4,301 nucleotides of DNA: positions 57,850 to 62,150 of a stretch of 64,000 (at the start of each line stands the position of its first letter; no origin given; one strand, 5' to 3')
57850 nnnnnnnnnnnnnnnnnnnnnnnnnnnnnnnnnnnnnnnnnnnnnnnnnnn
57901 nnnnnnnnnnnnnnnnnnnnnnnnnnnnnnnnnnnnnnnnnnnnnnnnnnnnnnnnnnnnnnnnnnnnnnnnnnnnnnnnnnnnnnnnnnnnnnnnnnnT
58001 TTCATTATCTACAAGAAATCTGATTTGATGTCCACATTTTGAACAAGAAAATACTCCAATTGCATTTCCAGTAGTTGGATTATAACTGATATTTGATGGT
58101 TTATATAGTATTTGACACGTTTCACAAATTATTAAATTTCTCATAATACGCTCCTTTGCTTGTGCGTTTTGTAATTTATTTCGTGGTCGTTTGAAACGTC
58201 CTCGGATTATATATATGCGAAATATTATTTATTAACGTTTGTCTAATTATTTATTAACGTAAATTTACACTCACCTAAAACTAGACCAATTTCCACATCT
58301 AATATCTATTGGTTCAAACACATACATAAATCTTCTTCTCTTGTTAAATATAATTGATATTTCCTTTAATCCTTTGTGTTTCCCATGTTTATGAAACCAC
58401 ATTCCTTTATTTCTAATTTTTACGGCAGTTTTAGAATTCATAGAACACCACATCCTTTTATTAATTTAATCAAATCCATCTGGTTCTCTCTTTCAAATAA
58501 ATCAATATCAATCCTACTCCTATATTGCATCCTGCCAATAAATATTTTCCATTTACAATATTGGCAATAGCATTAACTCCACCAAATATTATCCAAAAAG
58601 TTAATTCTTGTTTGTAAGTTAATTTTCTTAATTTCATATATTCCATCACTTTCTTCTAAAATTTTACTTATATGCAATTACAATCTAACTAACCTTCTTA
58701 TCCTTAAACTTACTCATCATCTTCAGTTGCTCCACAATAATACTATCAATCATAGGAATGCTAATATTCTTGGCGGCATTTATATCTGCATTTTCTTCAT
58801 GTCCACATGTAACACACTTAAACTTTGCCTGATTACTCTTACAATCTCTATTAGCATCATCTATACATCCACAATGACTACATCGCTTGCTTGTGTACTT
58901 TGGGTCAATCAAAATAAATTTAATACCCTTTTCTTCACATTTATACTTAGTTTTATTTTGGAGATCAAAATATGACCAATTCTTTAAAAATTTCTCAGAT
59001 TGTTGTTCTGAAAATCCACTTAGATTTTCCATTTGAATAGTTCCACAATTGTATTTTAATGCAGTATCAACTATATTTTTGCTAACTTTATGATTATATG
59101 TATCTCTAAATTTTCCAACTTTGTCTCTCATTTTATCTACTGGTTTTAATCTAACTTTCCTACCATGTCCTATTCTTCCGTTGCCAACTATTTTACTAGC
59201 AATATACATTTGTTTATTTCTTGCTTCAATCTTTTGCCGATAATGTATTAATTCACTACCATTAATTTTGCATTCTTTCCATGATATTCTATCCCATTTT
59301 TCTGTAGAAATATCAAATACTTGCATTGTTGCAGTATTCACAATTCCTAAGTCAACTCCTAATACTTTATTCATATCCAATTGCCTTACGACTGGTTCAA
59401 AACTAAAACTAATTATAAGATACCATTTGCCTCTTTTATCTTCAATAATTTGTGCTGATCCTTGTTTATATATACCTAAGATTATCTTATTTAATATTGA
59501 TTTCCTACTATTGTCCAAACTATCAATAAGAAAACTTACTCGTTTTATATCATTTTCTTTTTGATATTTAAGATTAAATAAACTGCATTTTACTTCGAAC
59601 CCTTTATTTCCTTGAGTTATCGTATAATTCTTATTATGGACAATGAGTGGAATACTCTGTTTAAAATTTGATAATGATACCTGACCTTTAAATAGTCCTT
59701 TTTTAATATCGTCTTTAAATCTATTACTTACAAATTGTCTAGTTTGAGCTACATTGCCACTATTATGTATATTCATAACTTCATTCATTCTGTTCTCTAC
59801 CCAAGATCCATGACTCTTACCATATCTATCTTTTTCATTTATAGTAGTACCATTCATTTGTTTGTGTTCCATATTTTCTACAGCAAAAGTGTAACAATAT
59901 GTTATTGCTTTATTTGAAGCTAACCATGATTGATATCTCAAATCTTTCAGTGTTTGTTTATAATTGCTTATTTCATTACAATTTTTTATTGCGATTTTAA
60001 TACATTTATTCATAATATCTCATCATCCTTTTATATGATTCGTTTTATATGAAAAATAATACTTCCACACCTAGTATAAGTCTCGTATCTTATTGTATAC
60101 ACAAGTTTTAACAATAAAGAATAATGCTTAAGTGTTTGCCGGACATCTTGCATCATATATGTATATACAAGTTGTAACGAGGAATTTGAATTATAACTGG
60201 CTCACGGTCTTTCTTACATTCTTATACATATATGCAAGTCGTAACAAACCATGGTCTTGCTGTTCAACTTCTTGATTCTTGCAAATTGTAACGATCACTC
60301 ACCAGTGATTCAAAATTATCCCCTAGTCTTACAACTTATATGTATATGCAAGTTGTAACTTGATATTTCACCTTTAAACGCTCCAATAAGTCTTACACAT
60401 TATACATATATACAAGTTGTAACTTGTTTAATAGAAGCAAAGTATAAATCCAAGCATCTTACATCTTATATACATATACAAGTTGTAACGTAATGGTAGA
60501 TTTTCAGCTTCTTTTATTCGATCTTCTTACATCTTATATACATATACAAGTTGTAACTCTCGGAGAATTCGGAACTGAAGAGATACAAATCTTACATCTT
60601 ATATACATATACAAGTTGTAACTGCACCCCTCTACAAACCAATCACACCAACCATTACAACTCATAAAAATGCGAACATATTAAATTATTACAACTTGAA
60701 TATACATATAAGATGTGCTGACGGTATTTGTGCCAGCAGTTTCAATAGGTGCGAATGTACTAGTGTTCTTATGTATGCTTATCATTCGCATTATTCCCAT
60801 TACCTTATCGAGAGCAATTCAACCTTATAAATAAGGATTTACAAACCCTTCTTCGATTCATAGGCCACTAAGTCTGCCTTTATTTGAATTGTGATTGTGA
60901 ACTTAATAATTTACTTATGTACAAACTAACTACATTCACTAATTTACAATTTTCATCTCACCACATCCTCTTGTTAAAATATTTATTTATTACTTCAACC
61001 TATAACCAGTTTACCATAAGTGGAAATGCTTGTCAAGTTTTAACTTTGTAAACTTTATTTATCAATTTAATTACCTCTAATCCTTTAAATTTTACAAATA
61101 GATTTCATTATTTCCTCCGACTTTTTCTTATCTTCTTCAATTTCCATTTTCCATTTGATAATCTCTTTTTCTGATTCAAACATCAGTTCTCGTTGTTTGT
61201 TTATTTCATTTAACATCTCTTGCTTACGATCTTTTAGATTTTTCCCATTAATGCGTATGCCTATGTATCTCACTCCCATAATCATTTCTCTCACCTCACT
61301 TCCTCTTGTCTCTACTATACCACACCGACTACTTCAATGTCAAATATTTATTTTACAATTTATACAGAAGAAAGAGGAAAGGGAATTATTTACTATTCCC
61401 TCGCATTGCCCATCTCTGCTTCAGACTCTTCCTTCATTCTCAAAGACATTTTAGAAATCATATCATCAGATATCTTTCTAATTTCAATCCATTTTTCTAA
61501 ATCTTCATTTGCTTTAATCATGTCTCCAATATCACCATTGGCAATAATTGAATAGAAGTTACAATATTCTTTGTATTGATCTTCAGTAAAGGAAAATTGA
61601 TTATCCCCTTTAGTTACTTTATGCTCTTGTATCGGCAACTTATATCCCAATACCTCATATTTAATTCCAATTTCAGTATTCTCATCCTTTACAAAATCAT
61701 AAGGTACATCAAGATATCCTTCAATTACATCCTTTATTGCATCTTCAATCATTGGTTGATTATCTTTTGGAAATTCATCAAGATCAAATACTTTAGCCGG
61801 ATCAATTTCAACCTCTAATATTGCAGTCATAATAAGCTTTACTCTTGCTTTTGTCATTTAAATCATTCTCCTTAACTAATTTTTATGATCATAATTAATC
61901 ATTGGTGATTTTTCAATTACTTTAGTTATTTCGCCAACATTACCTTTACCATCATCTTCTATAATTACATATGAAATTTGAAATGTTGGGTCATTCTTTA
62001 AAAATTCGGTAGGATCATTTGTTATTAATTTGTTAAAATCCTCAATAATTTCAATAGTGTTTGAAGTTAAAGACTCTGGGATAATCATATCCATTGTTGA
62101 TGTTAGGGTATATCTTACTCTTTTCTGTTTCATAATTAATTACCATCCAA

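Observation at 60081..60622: Array polarity: repeats decay toward cas12f, implying the leader is on the tracr-proximal side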

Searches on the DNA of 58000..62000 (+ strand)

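Call 7: search_dna_similar(query=window:58000-62000:+, collection=phages, mode=near)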
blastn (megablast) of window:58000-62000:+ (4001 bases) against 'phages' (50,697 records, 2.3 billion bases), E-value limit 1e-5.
No match.

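Call 8: search_rna_families(source=window, start=59500, end=61500, threshold=evalue, max_evalue=1)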
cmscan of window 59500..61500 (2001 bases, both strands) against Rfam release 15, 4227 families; matches with E-value up to 1: 1.
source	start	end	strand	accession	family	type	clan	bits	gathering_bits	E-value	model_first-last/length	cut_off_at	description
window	59739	59831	-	RF02439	SpF56_sRNA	Gene; sRNA;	-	28.5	80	0.055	1-99/99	no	Streptococcus sRNA SpF56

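Call 43: search_dna_similar(query=window:60081-60622:-, collection=phages, mode=distant, max_evalue=1, max_rows=30)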
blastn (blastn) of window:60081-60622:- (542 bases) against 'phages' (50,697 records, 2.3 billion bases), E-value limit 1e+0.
Records with a match: 23; places in all: 23; records where one place covers at least 80% of the query: 0.
Best place of each record, by identity: 90-95% 5; 60-80% 18.
By first word of the organism name: Escherichia 16; Salmonella 2; Kosakonia 2; Enterobacter 2; Bacteriophage 1.
By host as written in the record: Escherichia coli 4; Escherichia coli MuLB70.1 2; Escherichia coli O157:H7 2; - 2; Salmonella enterica subsp. enterica serovar Typhimurium 2; Kosakonia cowanii 2; Escherichia coli EcM2K (ST446) 1; Swine 1; and 7 more.
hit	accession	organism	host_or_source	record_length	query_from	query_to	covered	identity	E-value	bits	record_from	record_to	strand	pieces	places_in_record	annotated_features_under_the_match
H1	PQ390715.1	Escherichia phage SHEFM2K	Escherichia coli EcM2K (ST446)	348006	190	239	9%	78.0%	5e-1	42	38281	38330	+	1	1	hypothetical protein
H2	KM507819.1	Escherichia phage 121Q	Escherichia coli MuLB70.1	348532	190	239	9%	78.0%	5e-1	42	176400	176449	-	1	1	383: hypothetical protein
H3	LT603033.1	Escherichia phage vB_Eco_slurp01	Swine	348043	190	239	9%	78.0%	5e-1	42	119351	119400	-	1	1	hypothetical protein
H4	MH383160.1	Escherichia phage UB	Escherichia coli O157:H7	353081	190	239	9%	78.0%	5e-1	42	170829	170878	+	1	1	hypothetical protein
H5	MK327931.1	Escherichia phage vB_EcoM_G17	Escherichia coli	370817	190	239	9%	78.0%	5e-1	42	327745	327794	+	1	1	hypothetical protein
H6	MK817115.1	Escherichia phage vB_EcoM_phAPEC6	Escherichia coli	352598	190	239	9%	78.0%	5e-1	42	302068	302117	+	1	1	hypothetical protein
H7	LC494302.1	Escherichia phage SP27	-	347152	190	239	9%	78.0%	5e-1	42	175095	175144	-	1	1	hypothetical protein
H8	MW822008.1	Escherichia phage BF17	Escherichia coli B73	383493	190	239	9%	78.0%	5e-1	42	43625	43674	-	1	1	hypothetical protein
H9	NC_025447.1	Escherichia phage 121Q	Escherichia coli MuLB70.1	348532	190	239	9%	78.0%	5e-1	42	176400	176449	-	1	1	383: hypothetical protein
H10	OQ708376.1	Escherichia phage vB_EcoM_CRJP21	Escherichia coli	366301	190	239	9%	78.0%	5e-1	42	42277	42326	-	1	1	hypothetical protein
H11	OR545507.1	Escherichia phage Sharanji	Escherichia coli K12 MG1655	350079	190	239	9%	78.0%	5e-1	42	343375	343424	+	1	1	hypothetical protein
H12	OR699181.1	Salmonella phage SD-2_S15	Salmonella enterica subsp. enterica ...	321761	190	239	9%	78.0%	5e-1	42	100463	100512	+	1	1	hypothetical protein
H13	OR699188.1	Salmonella phage SD-15_S21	Salmonella enterica subsp. enterica ...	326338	190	239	9%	78.0%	5e-1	42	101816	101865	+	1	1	hypothetical protein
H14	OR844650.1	Escherichia phage ECO103 4-12-1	Escherichia coli O103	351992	190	239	9%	78.0%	5e-1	42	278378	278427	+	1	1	record has no annotation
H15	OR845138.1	Escherichia phage EC22.5-2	Escherichia coli ATCC 25922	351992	190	239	9%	78.0%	5e-1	42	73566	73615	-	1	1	record has no annotation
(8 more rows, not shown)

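Call 44: search_dna_similar(query=window:60081-60622:-, collection=plasmids, mode=distant, max_evalue=1, max_rows=30)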
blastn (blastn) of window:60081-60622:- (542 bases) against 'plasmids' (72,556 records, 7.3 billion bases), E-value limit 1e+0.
No match.
